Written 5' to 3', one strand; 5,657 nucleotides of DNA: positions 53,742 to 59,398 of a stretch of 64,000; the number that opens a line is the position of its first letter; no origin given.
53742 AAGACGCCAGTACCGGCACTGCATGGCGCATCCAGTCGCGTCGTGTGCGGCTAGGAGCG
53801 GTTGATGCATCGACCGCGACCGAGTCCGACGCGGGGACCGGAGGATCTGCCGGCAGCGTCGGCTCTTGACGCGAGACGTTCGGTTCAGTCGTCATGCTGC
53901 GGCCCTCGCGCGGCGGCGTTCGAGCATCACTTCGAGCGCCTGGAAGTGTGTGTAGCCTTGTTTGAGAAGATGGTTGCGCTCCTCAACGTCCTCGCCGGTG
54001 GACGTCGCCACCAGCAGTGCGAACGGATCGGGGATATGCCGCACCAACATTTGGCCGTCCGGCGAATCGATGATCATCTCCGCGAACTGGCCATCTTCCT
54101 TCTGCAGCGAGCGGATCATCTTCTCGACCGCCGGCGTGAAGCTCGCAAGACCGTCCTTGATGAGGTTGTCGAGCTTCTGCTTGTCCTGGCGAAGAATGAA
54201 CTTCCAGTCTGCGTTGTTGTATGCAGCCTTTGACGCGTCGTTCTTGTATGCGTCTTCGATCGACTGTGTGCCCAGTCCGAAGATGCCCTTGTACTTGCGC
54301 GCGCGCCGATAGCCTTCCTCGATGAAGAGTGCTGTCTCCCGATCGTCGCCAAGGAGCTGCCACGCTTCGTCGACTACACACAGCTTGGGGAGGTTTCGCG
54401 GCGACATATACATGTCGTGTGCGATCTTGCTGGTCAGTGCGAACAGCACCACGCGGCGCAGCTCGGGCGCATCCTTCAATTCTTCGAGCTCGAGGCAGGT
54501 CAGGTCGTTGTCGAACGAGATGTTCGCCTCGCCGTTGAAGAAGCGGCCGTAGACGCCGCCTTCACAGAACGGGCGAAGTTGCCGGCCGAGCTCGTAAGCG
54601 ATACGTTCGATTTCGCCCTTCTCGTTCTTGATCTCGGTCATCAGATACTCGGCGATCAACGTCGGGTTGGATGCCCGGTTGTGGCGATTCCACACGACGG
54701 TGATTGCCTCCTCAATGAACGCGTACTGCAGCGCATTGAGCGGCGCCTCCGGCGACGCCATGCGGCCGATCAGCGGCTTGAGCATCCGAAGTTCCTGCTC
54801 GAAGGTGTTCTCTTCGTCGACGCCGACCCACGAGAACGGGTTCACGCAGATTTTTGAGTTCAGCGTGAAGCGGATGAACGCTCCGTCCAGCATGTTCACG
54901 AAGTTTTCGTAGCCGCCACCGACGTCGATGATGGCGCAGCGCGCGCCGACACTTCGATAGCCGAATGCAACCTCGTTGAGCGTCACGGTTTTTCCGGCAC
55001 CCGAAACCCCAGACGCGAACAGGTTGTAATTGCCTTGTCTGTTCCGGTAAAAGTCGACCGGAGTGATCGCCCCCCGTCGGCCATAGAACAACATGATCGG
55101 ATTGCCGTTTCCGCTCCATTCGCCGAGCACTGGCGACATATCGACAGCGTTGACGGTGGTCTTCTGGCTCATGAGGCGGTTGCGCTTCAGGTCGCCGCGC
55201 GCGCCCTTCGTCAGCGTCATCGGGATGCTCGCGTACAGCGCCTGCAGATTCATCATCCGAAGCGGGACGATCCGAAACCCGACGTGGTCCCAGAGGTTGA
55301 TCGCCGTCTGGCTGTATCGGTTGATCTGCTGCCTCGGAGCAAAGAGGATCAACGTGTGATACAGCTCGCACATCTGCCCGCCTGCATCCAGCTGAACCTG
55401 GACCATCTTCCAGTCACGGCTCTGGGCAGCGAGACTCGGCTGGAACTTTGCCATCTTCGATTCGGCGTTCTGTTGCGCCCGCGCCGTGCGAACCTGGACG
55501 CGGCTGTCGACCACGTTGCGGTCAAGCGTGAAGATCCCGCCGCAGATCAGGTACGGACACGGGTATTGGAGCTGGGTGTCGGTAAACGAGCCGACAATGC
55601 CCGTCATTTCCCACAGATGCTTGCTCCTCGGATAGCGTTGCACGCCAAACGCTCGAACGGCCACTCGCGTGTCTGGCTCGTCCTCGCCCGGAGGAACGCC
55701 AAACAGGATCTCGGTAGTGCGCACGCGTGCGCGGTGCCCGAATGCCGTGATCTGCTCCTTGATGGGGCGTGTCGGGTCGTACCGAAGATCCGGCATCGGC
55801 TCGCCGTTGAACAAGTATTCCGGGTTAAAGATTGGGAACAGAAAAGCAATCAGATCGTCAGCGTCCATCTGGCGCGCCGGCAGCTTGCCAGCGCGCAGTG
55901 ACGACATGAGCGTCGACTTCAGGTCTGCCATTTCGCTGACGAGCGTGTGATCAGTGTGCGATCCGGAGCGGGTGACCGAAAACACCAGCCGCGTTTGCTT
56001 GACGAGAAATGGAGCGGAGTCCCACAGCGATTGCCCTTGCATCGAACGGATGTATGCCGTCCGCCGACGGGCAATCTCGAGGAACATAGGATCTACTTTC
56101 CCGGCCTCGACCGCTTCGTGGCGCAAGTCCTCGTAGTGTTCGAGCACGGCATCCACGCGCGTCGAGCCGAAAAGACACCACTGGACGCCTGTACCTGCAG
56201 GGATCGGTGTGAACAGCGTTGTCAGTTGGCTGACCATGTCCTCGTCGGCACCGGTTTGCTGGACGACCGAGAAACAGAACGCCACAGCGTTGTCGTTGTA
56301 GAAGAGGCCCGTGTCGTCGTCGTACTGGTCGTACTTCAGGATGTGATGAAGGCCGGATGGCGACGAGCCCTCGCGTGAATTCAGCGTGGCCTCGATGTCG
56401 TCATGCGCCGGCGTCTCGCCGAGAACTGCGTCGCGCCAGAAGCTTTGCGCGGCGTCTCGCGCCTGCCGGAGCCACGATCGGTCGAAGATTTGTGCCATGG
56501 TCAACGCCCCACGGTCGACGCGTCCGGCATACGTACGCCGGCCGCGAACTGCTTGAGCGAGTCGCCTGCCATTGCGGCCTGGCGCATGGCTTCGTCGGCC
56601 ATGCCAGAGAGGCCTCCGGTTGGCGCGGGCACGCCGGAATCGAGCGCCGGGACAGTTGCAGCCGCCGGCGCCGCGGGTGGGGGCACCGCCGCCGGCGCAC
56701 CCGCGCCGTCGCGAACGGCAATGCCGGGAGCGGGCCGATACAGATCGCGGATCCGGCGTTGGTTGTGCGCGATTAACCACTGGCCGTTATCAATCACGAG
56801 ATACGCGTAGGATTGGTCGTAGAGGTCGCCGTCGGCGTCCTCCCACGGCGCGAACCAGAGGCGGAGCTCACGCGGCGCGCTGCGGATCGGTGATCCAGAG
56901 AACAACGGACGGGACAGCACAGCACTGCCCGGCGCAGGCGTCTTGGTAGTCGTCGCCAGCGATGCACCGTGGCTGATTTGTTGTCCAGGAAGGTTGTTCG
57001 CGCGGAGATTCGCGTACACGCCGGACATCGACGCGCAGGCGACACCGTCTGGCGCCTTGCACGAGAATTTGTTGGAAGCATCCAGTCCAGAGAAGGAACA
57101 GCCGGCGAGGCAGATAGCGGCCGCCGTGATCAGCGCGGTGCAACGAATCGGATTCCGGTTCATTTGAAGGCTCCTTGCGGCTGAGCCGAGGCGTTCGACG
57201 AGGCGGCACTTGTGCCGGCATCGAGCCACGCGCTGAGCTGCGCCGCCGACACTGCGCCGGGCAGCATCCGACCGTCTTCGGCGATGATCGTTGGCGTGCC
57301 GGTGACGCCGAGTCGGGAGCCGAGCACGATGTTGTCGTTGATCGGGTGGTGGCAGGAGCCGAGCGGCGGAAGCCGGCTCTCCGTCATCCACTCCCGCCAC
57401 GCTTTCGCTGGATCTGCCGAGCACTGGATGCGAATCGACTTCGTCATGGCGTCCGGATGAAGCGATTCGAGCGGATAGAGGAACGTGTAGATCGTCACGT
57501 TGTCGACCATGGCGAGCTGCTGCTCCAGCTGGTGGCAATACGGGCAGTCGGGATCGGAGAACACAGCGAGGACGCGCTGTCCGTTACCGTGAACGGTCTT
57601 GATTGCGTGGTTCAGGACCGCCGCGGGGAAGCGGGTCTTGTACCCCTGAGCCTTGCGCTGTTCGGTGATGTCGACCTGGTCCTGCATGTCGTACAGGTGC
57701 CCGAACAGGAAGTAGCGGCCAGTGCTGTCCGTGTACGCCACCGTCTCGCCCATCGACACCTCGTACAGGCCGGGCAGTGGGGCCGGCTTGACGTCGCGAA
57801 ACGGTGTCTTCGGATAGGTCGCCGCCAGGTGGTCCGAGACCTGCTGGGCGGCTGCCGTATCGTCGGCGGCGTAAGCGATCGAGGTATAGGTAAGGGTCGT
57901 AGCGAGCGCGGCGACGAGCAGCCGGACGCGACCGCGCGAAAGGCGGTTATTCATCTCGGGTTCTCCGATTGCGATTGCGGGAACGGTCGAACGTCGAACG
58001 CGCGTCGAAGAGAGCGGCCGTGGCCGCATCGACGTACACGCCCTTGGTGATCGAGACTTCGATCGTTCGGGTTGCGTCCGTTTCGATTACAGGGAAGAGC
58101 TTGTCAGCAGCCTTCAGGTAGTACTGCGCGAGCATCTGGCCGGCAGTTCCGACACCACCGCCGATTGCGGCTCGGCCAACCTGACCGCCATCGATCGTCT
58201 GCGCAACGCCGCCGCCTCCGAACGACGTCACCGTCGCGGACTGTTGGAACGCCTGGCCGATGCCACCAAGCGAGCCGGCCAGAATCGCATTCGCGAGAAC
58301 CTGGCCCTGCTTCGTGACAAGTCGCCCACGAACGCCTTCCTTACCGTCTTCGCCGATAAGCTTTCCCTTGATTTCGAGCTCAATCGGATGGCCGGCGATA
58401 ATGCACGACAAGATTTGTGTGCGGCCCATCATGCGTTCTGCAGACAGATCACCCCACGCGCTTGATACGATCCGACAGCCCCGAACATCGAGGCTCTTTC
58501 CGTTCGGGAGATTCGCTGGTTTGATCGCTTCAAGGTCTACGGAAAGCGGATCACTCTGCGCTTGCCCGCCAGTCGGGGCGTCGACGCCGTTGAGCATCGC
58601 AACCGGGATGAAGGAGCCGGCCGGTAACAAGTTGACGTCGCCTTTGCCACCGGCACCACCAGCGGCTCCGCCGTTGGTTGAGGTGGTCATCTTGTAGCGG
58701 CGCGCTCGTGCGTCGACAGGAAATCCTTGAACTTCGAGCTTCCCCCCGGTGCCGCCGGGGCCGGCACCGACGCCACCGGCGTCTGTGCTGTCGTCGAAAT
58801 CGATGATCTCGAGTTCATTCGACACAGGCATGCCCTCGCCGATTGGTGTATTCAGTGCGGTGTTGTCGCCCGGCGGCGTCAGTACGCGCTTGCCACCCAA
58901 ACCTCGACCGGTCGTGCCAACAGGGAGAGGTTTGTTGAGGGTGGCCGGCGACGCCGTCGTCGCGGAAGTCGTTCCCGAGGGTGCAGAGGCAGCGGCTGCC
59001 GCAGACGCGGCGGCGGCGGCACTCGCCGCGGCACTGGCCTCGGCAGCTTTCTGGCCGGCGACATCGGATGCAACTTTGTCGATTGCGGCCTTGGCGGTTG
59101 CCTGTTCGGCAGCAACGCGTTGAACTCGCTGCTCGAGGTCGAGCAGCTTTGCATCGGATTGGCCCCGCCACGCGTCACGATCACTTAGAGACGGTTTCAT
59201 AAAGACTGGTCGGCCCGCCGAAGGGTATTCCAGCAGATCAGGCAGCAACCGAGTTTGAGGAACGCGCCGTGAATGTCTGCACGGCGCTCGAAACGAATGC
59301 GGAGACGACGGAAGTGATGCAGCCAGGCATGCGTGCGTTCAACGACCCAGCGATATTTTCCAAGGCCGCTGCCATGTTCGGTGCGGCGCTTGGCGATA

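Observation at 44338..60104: Two identical inverted IS427-like copies knock out traN and traB; an IS end supplies a new start codon for a truncated TraB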

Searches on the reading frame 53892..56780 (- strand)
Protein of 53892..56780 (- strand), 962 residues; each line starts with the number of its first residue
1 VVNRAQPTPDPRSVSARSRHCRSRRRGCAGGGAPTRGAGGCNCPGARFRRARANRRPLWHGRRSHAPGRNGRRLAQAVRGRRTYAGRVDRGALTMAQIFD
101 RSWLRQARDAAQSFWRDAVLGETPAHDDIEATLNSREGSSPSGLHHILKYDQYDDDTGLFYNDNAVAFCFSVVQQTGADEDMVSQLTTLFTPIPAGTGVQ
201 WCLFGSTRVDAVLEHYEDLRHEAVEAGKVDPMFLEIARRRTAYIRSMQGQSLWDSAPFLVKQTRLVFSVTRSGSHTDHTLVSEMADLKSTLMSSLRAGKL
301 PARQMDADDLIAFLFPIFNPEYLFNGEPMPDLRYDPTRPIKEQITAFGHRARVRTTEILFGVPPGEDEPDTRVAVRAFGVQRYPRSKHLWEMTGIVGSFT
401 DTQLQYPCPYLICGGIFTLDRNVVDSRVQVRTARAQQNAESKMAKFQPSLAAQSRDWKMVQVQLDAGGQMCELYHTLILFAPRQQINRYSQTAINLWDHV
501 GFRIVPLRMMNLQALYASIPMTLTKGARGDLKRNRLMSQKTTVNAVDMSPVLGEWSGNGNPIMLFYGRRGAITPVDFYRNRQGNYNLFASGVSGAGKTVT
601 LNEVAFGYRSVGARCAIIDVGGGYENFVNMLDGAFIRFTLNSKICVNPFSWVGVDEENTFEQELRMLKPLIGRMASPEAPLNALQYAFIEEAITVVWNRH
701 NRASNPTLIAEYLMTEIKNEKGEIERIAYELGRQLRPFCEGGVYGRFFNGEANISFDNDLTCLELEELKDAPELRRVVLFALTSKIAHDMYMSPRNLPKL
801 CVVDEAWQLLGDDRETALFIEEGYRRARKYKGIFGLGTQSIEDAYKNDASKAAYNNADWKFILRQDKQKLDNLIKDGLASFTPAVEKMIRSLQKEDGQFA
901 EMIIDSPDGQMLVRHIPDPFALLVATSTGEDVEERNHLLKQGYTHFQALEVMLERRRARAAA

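Call 9: search_protein_families(library=pfam, proteins=[window:53892-56780:-], max_evalue=0.01)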
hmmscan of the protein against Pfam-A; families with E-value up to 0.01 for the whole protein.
window:53892-56780:- (962 aa): 4 families
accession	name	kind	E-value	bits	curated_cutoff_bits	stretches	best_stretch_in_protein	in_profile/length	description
PF11130.14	TraC_F_IV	-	5.1e-76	256.6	28.1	1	144-523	1-375/375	TraC protein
PF19044.6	P-loop_TraG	-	1.1e-27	97.1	25.8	1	582-906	27-362/413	TraG P-loop domain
PF12846.13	AAA_10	-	4.4e-07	29.7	27.5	1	587-869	24-307/362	AAA-like domain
PF10412.15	TrwB_AAD_bind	-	0.0047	16.3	20.5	0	587-629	18-61/387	Type IV secretion-system coupling protein DNA-binding domain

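Call 55: find_encoding_contigs(protein=window:53892-56498:-, flank=10000, max_places=10)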
Protein window:53892-56498:- (868 aa): 24 contigs read that carry it; 2 places shown.
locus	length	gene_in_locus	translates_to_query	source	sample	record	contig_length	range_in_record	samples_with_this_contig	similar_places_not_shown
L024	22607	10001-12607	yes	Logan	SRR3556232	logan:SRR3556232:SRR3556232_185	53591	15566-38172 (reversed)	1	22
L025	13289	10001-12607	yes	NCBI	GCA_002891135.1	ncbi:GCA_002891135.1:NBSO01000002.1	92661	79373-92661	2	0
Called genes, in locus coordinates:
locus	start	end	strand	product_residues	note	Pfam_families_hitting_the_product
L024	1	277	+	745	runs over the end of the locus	PF02743:dCache_1, PF00990:GGDEF, PF00563:EAL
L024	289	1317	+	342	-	-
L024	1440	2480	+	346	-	PF03480:DctP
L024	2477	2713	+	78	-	-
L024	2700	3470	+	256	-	PF03746:LamB_YcsF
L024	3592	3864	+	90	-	-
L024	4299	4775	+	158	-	PF01464:SLT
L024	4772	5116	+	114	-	-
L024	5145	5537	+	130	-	PF04956:TrbC (weak)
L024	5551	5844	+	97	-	PF07178:TraL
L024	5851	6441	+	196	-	PF05309:TraE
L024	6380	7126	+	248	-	PF06586:TraK_N (weak), PF23536:TraK_C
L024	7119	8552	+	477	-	-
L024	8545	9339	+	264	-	PF10411:DsbC_N, PF13098:Thioredoxin_2, PF01323:DSBA (faint)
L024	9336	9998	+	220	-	PF09676:TraV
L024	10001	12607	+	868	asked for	PF11130:TraC_F_IV, PF12846:AAA_10 (weak), PF19044:P-loop_TraG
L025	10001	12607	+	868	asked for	PF11130:TraC_F_IV, PF12846:AAA_10 (weak), PF19044:P-loop_TraG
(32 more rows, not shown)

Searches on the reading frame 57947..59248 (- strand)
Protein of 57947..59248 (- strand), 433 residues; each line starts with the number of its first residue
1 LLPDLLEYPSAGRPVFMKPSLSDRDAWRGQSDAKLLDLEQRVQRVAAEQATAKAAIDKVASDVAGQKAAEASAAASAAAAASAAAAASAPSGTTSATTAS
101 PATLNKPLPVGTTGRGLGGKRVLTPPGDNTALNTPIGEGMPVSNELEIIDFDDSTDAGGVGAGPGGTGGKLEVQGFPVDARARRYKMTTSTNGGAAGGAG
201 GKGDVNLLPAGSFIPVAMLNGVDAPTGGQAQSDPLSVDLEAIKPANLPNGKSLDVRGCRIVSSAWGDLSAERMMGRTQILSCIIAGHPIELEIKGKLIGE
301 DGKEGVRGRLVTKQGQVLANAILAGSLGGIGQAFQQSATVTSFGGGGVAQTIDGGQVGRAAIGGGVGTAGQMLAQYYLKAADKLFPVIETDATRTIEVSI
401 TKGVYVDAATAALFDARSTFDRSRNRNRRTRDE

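Call 22: find_encoding_contigs(protein=window:57947-59200:-, flank=3000, max_places=6)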
Protein window:57947-59200:- (417 aa): no gene with exactly this product is on record in the collection.

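Call 24: find_encoding_contigs(protein=window:57947-59248:-, flank=3000, max_places=6)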
Protein window:57947-59248:- (433 aa): no gene with exactly this product is on record in the collection.
